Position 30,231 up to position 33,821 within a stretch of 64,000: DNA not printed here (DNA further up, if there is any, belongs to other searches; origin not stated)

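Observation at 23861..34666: Second tightly coupled operon: CN-hydrolase, 1096-aa TPR/FG-GAP protein, membrane pentaheme cytochrome-TPR, CRTAC1, secreted TPR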

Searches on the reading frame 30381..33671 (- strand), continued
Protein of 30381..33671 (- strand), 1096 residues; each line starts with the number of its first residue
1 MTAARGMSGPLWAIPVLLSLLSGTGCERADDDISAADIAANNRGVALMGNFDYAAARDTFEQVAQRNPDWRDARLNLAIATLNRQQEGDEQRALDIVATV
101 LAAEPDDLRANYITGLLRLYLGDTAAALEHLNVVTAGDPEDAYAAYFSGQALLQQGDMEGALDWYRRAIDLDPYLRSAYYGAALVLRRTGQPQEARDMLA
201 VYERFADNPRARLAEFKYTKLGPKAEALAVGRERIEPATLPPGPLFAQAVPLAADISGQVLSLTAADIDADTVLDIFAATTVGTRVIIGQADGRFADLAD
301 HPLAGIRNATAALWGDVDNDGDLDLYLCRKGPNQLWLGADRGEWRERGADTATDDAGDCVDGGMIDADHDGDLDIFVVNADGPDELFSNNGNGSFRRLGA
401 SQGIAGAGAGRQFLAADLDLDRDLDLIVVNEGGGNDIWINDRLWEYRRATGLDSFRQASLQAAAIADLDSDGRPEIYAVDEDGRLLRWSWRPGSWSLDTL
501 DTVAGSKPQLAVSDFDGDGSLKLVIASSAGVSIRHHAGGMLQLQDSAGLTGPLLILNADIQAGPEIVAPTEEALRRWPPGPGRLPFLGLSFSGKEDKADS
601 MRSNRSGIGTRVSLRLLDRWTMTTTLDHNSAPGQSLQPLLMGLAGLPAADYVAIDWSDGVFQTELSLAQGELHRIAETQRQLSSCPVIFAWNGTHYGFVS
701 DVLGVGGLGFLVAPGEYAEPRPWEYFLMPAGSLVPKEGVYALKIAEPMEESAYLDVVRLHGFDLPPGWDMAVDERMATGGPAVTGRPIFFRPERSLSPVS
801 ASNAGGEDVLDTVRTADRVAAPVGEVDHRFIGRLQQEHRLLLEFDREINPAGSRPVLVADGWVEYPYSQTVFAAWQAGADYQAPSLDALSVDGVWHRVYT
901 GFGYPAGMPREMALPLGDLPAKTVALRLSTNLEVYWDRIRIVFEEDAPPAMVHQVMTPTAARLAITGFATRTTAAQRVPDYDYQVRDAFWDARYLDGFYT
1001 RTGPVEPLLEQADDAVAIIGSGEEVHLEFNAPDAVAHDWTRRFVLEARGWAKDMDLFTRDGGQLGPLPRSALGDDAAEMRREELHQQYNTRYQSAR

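Call 29: find_homologous_proteins(query=window:30381-33671:-, max_evalue=1e-10)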
Query window:30381-33671:- (1096 aa): 2385 proteins with E <= 1e-10 among 8000 candidates; the best 120 are listed.
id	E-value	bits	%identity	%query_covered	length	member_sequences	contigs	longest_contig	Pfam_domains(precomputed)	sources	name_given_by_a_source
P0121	0.0e+0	2221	88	100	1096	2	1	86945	PF14559.13,PF23914.2,PF13414.13,PF13517.13,PF00515.35,PF13424.13,PF13432.13,PF13428.13,PF13181.13,PF07719.24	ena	-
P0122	0.0e+0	2070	83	98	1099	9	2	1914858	PF14559.13,PF23914.2,PF13414.13,PF13517.13,PF00515.35,PF13432.13,PF13428.13,PF07719.24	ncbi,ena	-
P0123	0.0e+0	1856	96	77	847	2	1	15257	PF13517.13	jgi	jgi:hypothetical protein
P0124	0.0e+0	1690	69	98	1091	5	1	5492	PF01839.30,PF14559.13,PF13517.13,PF13432.13,PF13428.13,PF07593.19,PF13181.13,PF07719.24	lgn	-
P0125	0.0e+0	1686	69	99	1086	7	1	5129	PF01839.30,PF14559.13,PF23914.2,PF13414.13,PF13517.13,PF00515.35,PF12895.14,PF13432.13,PF13428.13,PF07593.19,PF07719.24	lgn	-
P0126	0.0e+0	1680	69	98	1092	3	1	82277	PF01839.30,PF23914.2,PF13414.13,PF13428.13,PF07593.19,PF14559.13,PF13371.13,PF13517.13,PF12895.14,PF13432.13,PF13181.13,PF07719.24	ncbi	-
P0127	0.0e+0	1672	70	98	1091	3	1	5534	PF01839.30,PF14559.13,PF23914.2,PF13414.13,PF13517.13,PF12895.14,PF13432.13,PF13428.13,PF07593.19,PF07719.24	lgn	-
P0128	0.0e+0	1668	68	100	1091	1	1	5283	PF01839.30,PF14559.13,PF13517.13,PF13432.13,PF13428.13,PF07593.19,PF07719.24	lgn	-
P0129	0.0e+0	1450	60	99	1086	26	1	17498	PF14559.13,PF13414.13,PF13517.13,PF00515.35,PF12895.14,PF13432.13,PF07593.19,PF13181.13,PF07719.24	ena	-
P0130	0.0e+0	1448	61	98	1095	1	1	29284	PF14559.13,PF13414.13,PF13517.13,PF21545.4,PF00515.35,PF13432.13,PF13428.13,PF13181.13,PF07719.24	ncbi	-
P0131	0.0e+0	1434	61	98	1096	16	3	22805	PF23914.2,PF13414.13,PF13428.13,PF07593.19,PF14559.13,PF13517.13,PF00515.35,PF12895.14,PF13424.13,PF13432.13,PF13181.13,PF07719.24,PF13174.13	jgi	jgi:Flp pilus assembly protein TadD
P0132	0.0e+0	1431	60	98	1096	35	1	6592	PF14559.13,PF23914.2,PF13414.13,PF13517.13,PF00515.35,PF13432.13,PF13428.13,PF07593.19,PF13181.13,PF14561.13,PF07719.24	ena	-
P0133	0.0e+0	1430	61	98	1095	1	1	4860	PF23914.2,PF13414.13,PF13428.13,PF07593.19,PF14559.13,PF13371.13,PF13517.13,PF00515.35,PF13424.13,PF13432.13,PF13181.13,PF07719.24,PF13174.13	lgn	-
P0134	0.0e+0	1425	60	99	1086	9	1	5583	PF14559.13,PF13414.13,PF13371.13,PF13517.13,PF12895.14,PF13432.13,PF07593.19,PF13181.13,PF07719.24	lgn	-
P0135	0.0e+0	1422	61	97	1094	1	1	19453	PF23914.2,PF13414.13,PF13428.13,PF07593.19,PF14559.13,PF13517.13,PF00515.35,PF12895.14,PF13424.13,PF13432.13,PF13181.13,PF07719.24,PF13174.13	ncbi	-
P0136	0.0e+0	1421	60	99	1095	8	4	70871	PF14559.13,PF13414.13,PF13517.13,PF13432.13,PF13428.13,PF07593.19,PF07719.24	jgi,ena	jgi:tetratricopeptide (TPR) repeat protein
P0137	0.0e+0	1418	60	99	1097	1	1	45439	PF23914.2,PF13414.13,PF13428.13,PF07593.19,PF14559.13,PF13517.13,PF00515.35,PF12895.14,PF13424.13,PF13432.13,PF13181.13,PF07719.24,PF13174.13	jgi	-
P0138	0.0e+0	1398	61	98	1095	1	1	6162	PF01839.30,PF14559.13,PF13517.13,PF13432.13,PF07593.19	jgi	jgi:Flp pilus assembly protein TadD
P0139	0.0e+0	1386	60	97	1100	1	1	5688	PF14559.13,PF23914.2,PF13414.13,PF13371.13,PF13517.13,PF00515.35,PF13432.13,PF13428.13,PF07593.19,PF13181.13,PF07719.24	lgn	-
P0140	0.0e+0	1386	59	99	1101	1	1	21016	PF01839.30,PF14559.13,PF13517.13,PF13432.13,PF13428.13,PF07593.19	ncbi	-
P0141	0.0e+0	1384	58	100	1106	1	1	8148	PF01839.30,PF14559.13,PF13517.13,PF13424.13,PF13432.13,PF07593.19,PF13181.13,PF07719.24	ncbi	ncbi:MAG: FG-GAP-like repeat-containing protein [Gammaproteobacteria bacterium]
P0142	0.0e+0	1371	58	98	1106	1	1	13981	PF14559.13,PF13414.13,PF13517.13,PF12895.14,PF13424.13,PF13432.13,PF07593.19,PF13181.13,PF13174.13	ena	-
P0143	0.0e+0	1371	58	98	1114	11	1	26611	PF01839.30,PF14559.13,PF13517.13,PF12895.14,PF13432.13,PF07593.19,PF13181.13,PF07719.24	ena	-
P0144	0.0e+0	1367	57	100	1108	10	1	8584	PF01839.30,PF14559.13,PF13517.13,PF13432.13,PF07593.19,PF07719.24,PF13174.13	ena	-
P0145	0.0e+0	1364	58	99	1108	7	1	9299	PF01839.30,PF14559.13,PF13517.13,PF07593.19,PF07719.24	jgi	jgi:Flp pilus assembly protein TadD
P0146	0.0e+0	1359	57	98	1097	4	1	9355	PF01839.30,PF13517.13,PF07593.19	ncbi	-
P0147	0.0e+0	1354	60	98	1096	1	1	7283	PF14559.13,PF13517.13,PF13432.13,PF07593.19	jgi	jgi:Flp pilus assembly protein TadD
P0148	0.0e+0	1337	58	100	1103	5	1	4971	PF01839.30,PF14559.13,PF13517.13,PF13432.13,PF07593.19,PF13181.13,PF07719.24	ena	-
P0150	0.0e+0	1264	56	97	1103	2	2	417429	PF01839.30,PF23914.2,PF16918.12,PF13428.13,PF07593.19,PF14559.13,PF13371.13,PF13517.13,PF00515.35,PF12895.14,PF13424.13,PF13432.13,PF13181.13,PF07719.24,PF13174.13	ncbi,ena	-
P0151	0.0e+0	1261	56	98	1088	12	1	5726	PF14559.13,PF24575.2,PF23914.2,PF13517.13,PF13432.13,PF13428.13,PF07593.19,PF13181.13,PF07719.24,PF13174.13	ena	-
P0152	0.0e+0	1260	56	98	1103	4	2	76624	PF14559.13,PF13517.13,PF12895.14,PF13432.13,PF07593.19,PF13181.13,PF07719.24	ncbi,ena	-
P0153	0.0e+0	1259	55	100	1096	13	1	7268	PF14559.13,PF13517.13,PF12895.14,PF13432.13,PF07593.19,PF13181.13,PF07719.24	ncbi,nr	ncbi:MAG: hypothetical protein E2O61_03425 [Gammaproteobacteria bacterium]|nr:MAG: hypothetical prot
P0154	0.0e+0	1255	56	98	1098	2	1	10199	PF14559.13,PF23914.2,PF13517.13,PF13432.13,PF13428.13,PF07593.19,PF13181.13,PF07719.24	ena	-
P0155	0.0e+0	1249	55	97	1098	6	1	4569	PF01839.30,PF14559.13,PF13517.13,PF13432.13,PF07593.19,PF13181.13,PF07719.24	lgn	-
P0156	0.0e+0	1232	55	97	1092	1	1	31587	PF01839.30,PF14559.13,PF23914.2,PF13414.13,PF13517.13,PF12895.14,PF13432.13,PF13428.13,PF07593.19,PF07719.24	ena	-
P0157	0.0e+0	1219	53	99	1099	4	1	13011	PF14559.13,PF23914.2,PF13517.13,PF00515.35,PF13424.13,PF13432.13,PF13428.13,PF07593.19,PF23743.2,PF07719.24,PF13174.13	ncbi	-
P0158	0.0e+0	1207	55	98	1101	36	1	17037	PF01839.30,PF14559.13,PF13431.13,PF13414.13,PF13517.13,PF00515.35,PF12895.14,PF13432.13,PF13428.13,PF07593.19,PF07719.24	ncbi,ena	-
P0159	0.0e+0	1207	61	82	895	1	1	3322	PF13517.13,PF07593.19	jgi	-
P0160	0.0e+0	1194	54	99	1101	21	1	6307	PF01839.30,PF14559.13,PF13431.13,PF23914.2,PF13414.13,PF13517.13,PF00515.35,PF13432.13,PF13428.13,PF07593.19,PF07719.24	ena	-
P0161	0.0e+0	1191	52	99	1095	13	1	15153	PF01839.30,PF14559.13,PF23914.2,PF13517.13,PF00515.35,PF13432.13,PF13428.13,PF07593.19,PF13181.13,PF07719.24,PF13174.13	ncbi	-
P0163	0.0e+0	1188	56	93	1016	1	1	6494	PF01839.30,PF14559.13,PF13517.13,PF07593.19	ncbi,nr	ncbi:MAG: FG-GAP-like repeat-containing protein, partial [Gammaproteobacteria bacterium]|nr:FG-GAP-l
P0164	0.0e+0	1186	53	98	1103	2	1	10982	PF14559.13,PF13517.13,PF13432.13,PF13428.13,PF07593.19,PF07719.24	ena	-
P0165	0.0e+0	1185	53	98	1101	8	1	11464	PF01839.30,PF13431.13,PF23914.2,PF13414.13,PF13428.13,PF07593.19,PF14559.13,PF13517.13,PF00515.35,PF12895.14,PF13432.13,PF13181.13,PF07719.24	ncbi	-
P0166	0.0e+0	1185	54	97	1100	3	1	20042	PF01839.30,PF14559.13,PF13517.13,PF12895.14,PF13432.13,PF13428.13,PF07593.19,PF07719.24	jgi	jgi:tetratricopeptide (TPR) repeat protein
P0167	0.0e+0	1183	52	98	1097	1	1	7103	PF01839.30,PF13431.13,PF13414.13,PF13428.13,PF07593.19,PF14559.13,PF13517.13,PF00515.35,PF12895.14,PF13432.13,PF07719.24,PF13174.13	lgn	-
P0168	0.0e+0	1183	53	99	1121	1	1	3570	PF14559.13,PF23914.2,PF13517.13,PF00515.35,PF12895.14,PF13432.13,PF13428.13,PF07593.19,PF13181.13,PF07719.24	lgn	-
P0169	0.0e+0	1183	53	98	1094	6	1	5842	PF01839.30,PF13431.13,PF13414.13,PF13428.13,PF07593.19,PF14559.13,PF13517.13,PF00515.35,PF12895.14,PF13432.13,PF13181.13,PF07719.24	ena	-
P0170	0.0e+0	1173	52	98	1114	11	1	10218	PF14559.13,PF13414.13,PF13517.13,PF00515.35,PF12895.14,PF13432.13,PF07593.19,PF07719.24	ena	-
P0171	0.0e+0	1173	54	97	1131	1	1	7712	PF14559.13,PF13431.13,PF13414.13,PF13517.13,PF00515.35,PF12895.14,PF21033.5,PF13432.13,PF13428.13,PF07593.19,PF07719.24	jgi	jgi:tetratricopeptide (TPR) repeat protein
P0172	0.0e+0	1171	50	98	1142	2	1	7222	PF01839.30,PF14559.13,PF13431.13,PF23914.2,PF13517.13,PF12895.14,PF13432.13,PF13428.13,PF07593.19,PF07719.24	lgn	-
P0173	0.0e+0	1168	52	99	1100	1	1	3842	PF01839.30,PF14559.13,PF13517.13,PF13432.13,PF07593.19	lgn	-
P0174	0.0e+0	1165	51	99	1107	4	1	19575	PF14559.13,PF13414.13,PF13517.13,PF12895.14,PF13432.13,PF13428.13,PF07593.19,PF13181.13,PF07719.24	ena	-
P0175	0.0e+0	1165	52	98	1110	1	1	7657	PF13517.13,PF13432.13,PF13428.13,PF07593.19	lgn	-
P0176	0.0e+0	1165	52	99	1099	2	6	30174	PF01839.30,PF14559.13,PF23914.2,PF13517.13,PF12895.14,PF13432.13,PF13428.13,PF07593.19,PF25064.2,PF07719.24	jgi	jgi:Tfp pilus assembly protein PilF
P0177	0.0e+0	1163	52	97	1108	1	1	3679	PF14559.13,PF13517.13,PF12895.14,PF07593.19,PF25064.2,PF07719.24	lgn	-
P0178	0.0e+0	1162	53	98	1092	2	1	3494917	PF01839.30,PF23914.2,PF13414.13,PF13428.13,PF07593.19,PF14559.13,PF13371.13,PF13517.13,PF00515.35,PF12895.14,PF13424.13,PF13432.13,PF13181.13,PF07719.24,PF13174.13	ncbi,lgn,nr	ncbi:MAG: tetratricopeptide repeat protein [Pseudomonadota bacterium]|nr:MAG: tetratricopeptide repe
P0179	0.0e+0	1160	52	98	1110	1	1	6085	PF01839.30,PF14559.13,PF13517.13,PF12895.14,PF13432.13,PF13428.13,PF07593.19,PF07719.24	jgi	jgi:tetratricopeptide (TPR) repeat protein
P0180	0.0e+0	1160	52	98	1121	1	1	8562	PF14559.13,PF13414.13,PF13517.13,PF00515.35,PF12895.14,PF13432.13,PF07593.19,PF07719.24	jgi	-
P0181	0.0e+0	1160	52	98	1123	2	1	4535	PF14559.13,PF13517.13,PF13432.13,PF07593.19,PF07719.24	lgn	-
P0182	0.0e+0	1159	52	99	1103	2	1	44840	PF14559.13,PF13517.13,PF13432.13,PF13428.13,PF07593.19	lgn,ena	-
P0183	0.0e+0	1159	52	98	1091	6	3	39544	PF01839.30,PF14559.13,PF23914.2,PF13414.13,PF13517.13,PF12895.14,PF13424.13,PF13432.13,PF13428.13,PF07593.19,PF07719.24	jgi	jgi:Tfp pilus assembly protein PilF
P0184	0.0e+0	1159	52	99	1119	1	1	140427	PF14559.13,PF13517.13,PF00515.35,PF12895.14,PF13432.13,PF13428.13,PF07593.19,PF07719.24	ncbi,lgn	ncbi:hypothetical protein BH24PSE2_BH24PSE2_02610 [soil metagenome]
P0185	0.0e+0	1159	52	97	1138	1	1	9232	PF01839.30,PF14559.13,PF24575.2,PF13517.13,PF12895.14,PF13432.13,PF13428.13,PF07593.19,PF07719.24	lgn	-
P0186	0.0e+0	1157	52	97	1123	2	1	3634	PF01839.30,PF14559.13,PF13517.13,PF12895.14,PF13432.13,PF07593.19,PF25064.2,PF07719.24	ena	-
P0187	0.0e+0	1157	53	98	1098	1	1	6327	PF23914.2,PF13414.13,PF13428.13,PF07593.19,PF14559.13,PF13517.13,PF00515.35,PF13424.13,PF13432.13,PF13181.13,PF07719.24,PF13174.13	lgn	-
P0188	0.0e+0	1157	53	98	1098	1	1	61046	PF23914.2,PF13414.13,PF16918.12,PF13428.13,PF07593.19,PF14559.13,PF13371.13,PF13517.13,PF00515.35,PF13432.13,PF13181.13,PF07719.24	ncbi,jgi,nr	ncbi:MAG: tetratricopeptide repeat protein [Gammaproteobacteria bacterium]|jgi:Flp pilus assembly pr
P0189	0.0e+0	1154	52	99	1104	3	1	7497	PF14559.13,PF13371.13,PF13517.13,PF12895.14,PF13432.13,PF13428.13,PF07593.19,PF13181.13,PF07719.24,PF13174.13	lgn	-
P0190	0.0e+0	1154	52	98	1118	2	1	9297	PF14559.13,PF23914.2,PF13414.13,PF13517.13,PF00515.35,PF12895.14,PF13432.13,PF13428.13,PF07593.19,PF07719.24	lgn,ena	-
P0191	0.0e+0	1154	51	99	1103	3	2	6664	PF13414.13,PF13428.13,PF07593.19,PF14559.13,PF13517.13,PF00515.35,PF12895.14,PF13424.13,PF13432.13,PF13429.13,PF13181.13,PF07719.24,PF13174.13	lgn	-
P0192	0.0e+0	1153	52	98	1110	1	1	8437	PF13517.13,PF13432.13,PF13428.13,PF07593.19,PF07719.24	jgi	jgi:tetratricopeptide (TPR) repeat protein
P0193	0.0e+0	1152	52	97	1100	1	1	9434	PF01839.30,PF23914.2,PF13414.13,PF13428.13,PF07593.19,PF14559.13,PF13517.13,PF00515.35,PF12895.14,PF13424.13,PF13432.13,PF13181.13,PF07719.24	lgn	-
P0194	0.0e+0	1152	52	97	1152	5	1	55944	PF14559.13,PF13517.13,PF00515.35,PF12895.14,PF13424.13,PF13432.13,PF13428.13,PF07593.19,PF13181.13,PF07719.24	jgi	jgi:Flp pilus assembly protein TadD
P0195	0.0e+0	1152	52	97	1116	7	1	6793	PF01839.30,PF14559.13,PF13517.13,PF00515.35,PF12895.14,PF21033.5,PF13432.13,PF07593.19,PF07719.24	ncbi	-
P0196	0.0e+0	1151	52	98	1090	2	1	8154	PF13431.13,PF23914.2,PF13414.13,PF13428.13,PF07593.19,PF14559.13,PF24575.2,PF13517.13,PF00515.35,PF12895.14,PF13424.13,PF13432.13,PF13181.13,PF07719.24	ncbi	-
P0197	0.0e+0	1151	52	97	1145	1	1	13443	PF14559.13,PF13431.13,PF13517.13,PF00515.35,PF12895.14,PF21033.5,PF13432.13,PF13428.13,PF07593.19,PF07719.24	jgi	jgi:tetratricopeptide (TPR) repeat protein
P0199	0.0e+0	1151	52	97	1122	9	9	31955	PF14559.13,PF13517.13,PF12895.14,PF13432.13,PF07593.19,PF07719.24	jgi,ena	jgi:tetratricopeptide (TPR) repeat protein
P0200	0.0e+0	1150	51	99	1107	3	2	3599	PF01839.30,PF14559.13,PF13414.13,PF13517.13,PF00515.35,PF13432.13,PF13428.13,PF07593.19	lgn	-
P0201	0.0e+0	1150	51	99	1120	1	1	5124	PF01839.30,PF14559.13,PF13517.13,PF12895.14,PF13432.13,PF13428.13,PF07593.19,PF07719.24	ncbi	-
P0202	0.0e+0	1148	51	99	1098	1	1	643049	PF13414.13,PF13428.13,PF07593.19,PF14559.13,PF13371.13,PF13517.13,PF00515.35,PF12895.14,PF13424.13,PF13432.13,PF07719.24,PF13174.13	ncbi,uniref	ncbi:FG-GAP-like repeat-containing protein [Wenzhouxiangella sp. EGI_FJ10305]|uniref:FG-GAP-like rep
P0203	0.0e+0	1148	53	99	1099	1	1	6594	PF01839.30,PF23914.2,PF13414.13,PF13428.13,PF07593.19,PF14559.13,PF13371.13,PF13517.13,PF00515.35,PF12895.14,PF13424.13,PF13432.13,PF13181.13,PF07719.24,PF13174.13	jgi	jgi:Tfp pilus assembly protein PilF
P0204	0.0e+0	1148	52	97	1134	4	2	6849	PF13414.13,PF13517.13,PF00515.35,PF13432.13,PF07593.19,PF07719.24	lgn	-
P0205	0.0e+0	1147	53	97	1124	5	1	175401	PF01839.30,PF14559.13,PF13517.13,PF00515.35,PF13432.13,PF07593.19,PF07719.24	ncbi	-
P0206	0.0e+0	1144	51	99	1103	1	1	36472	PF14559.13,PF13431.13,PF23914.2,PF13517.13,PF12895.14,PF13432.13,PF13428.13,PF07593.19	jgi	jgi:tetratricopeptide (TPR) repeat protein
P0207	0.0e+0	1144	51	99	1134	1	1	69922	PF14559.13,PF13517.13,PF12895.14,PF13432.13,PF13428.13,PF07593.19,PF07719.24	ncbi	-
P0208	0.0e+0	1144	51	99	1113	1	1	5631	PF01839.30,PF14559.13,PF13517.13,PF07593.19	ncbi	-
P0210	0.0e+0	1142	51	98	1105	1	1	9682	PF01839.30,PF14559.13,PF23914.2,PF13517.13,PF12895.14,PF13424.13,PF13432.13,PF13428.13,PF07593.19,PF13181.13,PF07719.24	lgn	-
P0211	0.0e+0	1141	51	97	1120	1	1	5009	PF01839.30,PF14559.13,PF13517.13,PF00515.35,PF12895.14,PF21033.5,PF13432.13,PF07593.19,PF07719.24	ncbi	-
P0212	0.0e+0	1141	52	98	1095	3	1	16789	PF14559.13,PF13517.13,PF13428.13,PF07593.19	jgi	jgi:Flp pilus assembly protein TadD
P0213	0.0e+0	1140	52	99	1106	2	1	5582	PF14559.13,PF23914.2,PF13517.13,PF07593.19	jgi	-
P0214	0.0e+0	1139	50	96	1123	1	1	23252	PF01839.30,PF14559.13,PF13431.13,PF13517.13,PF13432.13,PF13428.13,PF07593.19,PF14561.13,PF07719.24,PF13174.13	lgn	-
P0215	0.0e+0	1138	51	99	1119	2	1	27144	PF14559.13,PF13517.13,PF12895.14,PF13432.13,PF07593.19,PF07719.24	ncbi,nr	ncbi:MAG: VCBS repeat-containing protein [Gammaproteobacteria bacterium]|nr:VCBS repeat-containing p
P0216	0.0e+0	1137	52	99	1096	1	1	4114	PF01839.30,PF14559.13,PF13517.13,PF13432.13,PF07593.19,PF07719.24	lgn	-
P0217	0.0e+0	1137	51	96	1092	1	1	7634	PF01839.30,PF14559.13,PF13517.13,PF13432.13,PF13428.13,PF07593.19,PF07719.24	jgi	jgi:hypothetical protein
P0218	0.0e+0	1137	51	98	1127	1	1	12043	PF13431.13,PF23914.2,PF13428.13,PF07593.19,PF25064.2,PF14559.13,PF13517.13,PF00515.35,PF12895.14,PF13424.13,PF21033.5,PF13432.13,PF13181.13,PF07719.24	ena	-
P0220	0.0e+0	1136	52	96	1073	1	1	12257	PF01839.30,PF13517.13,PF00515.35,PF13432.13,PF07593.19,PF07719.24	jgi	-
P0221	0.0e+0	1136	52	96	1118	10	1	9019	PF14559.13,PF13517.13,PF12895.14,PF13424.13,PF13432.13,PF13428.13,PF07593.19,PF13181.13,PF07719.24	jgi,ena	jgi:tetratricopeptide (TPR) repeat protein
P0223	0.0e+0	1133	52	97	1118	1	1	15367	PF01839.30,PF14559.13,PF13431.13,PF23914.2,PF13517.13,PF13432.13,PF07593.19,PF07719.24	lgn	-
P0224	0.0e+0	1133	52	98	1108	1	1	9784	PF14559.13,PF13517.13,PF13432.13,PF07593.19,PF07719.24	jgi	jgi:tetratricopeptide (TPR) repeat protein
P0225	0.0e+0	1133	50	98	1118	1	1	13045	PF01839.30,PF14559.13,PF13517.13,PF00515.35,PF12895.14,PF21033.5,PF13432.13,PF13428.13,PF07593.19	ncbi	ncbi:MAG: FG-GAP-like repeat-containing protein [Pseudomonadota bacterium]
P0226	0.0e+0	1132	50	99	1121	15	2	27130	PF14559.13,PF13517.13,PF00515.35,PF12895.14,PF13424.13,PF21033.5,PF13432.13,PF13428.13,PF07593.19,PF07719.24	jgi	jgi:tetratricopeptide (TPR) repeat protein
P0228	0.0e+0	1131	50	99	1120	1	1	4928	PF14559.13,PF13431.13,PF23914.2,PF13517.13,PF00515.35,PF13432.13,PF07593.19,PF07719.24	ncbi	-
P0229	0.0e+0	1131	49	100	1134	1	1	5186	PF01839.30,PF14559.13,PF13517.13,PF00515.35,PF07593.19,PF13181.13,PF07719.24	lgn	-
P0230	0.0e+0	1130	51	99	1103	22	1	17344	PF14559.13,PF13517.13,PF12895.14,PF13424.13,PF13432.13,PF13428.13,PF07593.19,PF13181.13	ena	-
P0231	0.0e+0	1130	50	100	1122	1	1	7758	PF13431.13,PF23914.2,PF07593.19,PF14559.13,PF13517.13,PF00515.35,PF12895.14,PF13424.13,PF21033.5,PF13432.13,PF13181.13,PF07719.24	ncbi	-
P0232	0.0e+0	1129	51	97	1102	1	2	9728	PF14559.13,PF23914.2,PF13414.13,PF13371.13,PF13517.13,PF00515.35,PF13432.13,PF13428.13,PF07593.19,PF13181.13,PF07719.24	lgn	-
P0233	0.0e+0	1129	52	98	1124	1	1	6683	PF01839.30,PF14559.13,PF13431.13,PF13517.13,PF00515.35,PF12895.14,PF13432.13,PF13428.13,PF07593.19,PF07719.24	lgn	-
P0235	0.0e+0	1128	52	97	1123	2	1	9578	PF14559.13,PF13517.13,PF12895.14,PF13432.13,PF13428.13,PF07593.19,PF07719.24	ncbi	-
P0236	0.0e+0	1128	51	99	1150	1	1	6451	PF01839.30,PF14559.13,PF13517.13,PF12895.14,PF13432.13,PF07593.19,PF13181.13,PF07719.24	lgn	-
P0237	0.0e+0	1128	53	97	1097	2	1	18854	PF23914.2,PF13414.13,PF13428.13,PF07593.19,PF14559.13,PF13517.13,PF00515.35,PF12895.14,PF13424.13,PF13432.13,PF13181.13,PF07719.24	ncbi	-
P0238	0.0e+0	1127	52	96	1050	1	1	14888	PF14559.13,PF13517.13,PF12895.14,PF13432.13,PF13428.13,PF07593.19,PF07719.24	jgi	jgi:hypothetical protein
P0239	0.0e+0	1127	50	97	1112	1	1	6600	PF14559.13,PF13431.13,PF13414.13,PF13517.13,PF00515.35,PF12895.14,PF21033.5,PF13432.13,PF13428.13,PF07593.19,PF07719.24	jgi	jgi:tetratricopeptide (TPR) repeat protein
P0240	0.0e+0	1126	52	98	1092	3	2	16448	PF14559.13,PF13517.13,PF13432.13,PF13428.13,PF07593.19,PF07719.24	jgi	jgi:tetratricopeptide (TPR) repeat protein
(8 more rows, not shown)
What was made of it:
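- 30381..33671 (-): 1096-aa predicted lipoprotein: leader with Cys26, TPR domain, CRTAC1-like propeller plus TTR core, and a novel C-terminal domain. Homologues also carry UnbV_ASPIC (call 29).
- On CRTAC1 / ASPIC-UnbV family (1096-aa protein): Homologues carry PF07593 (call 29).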
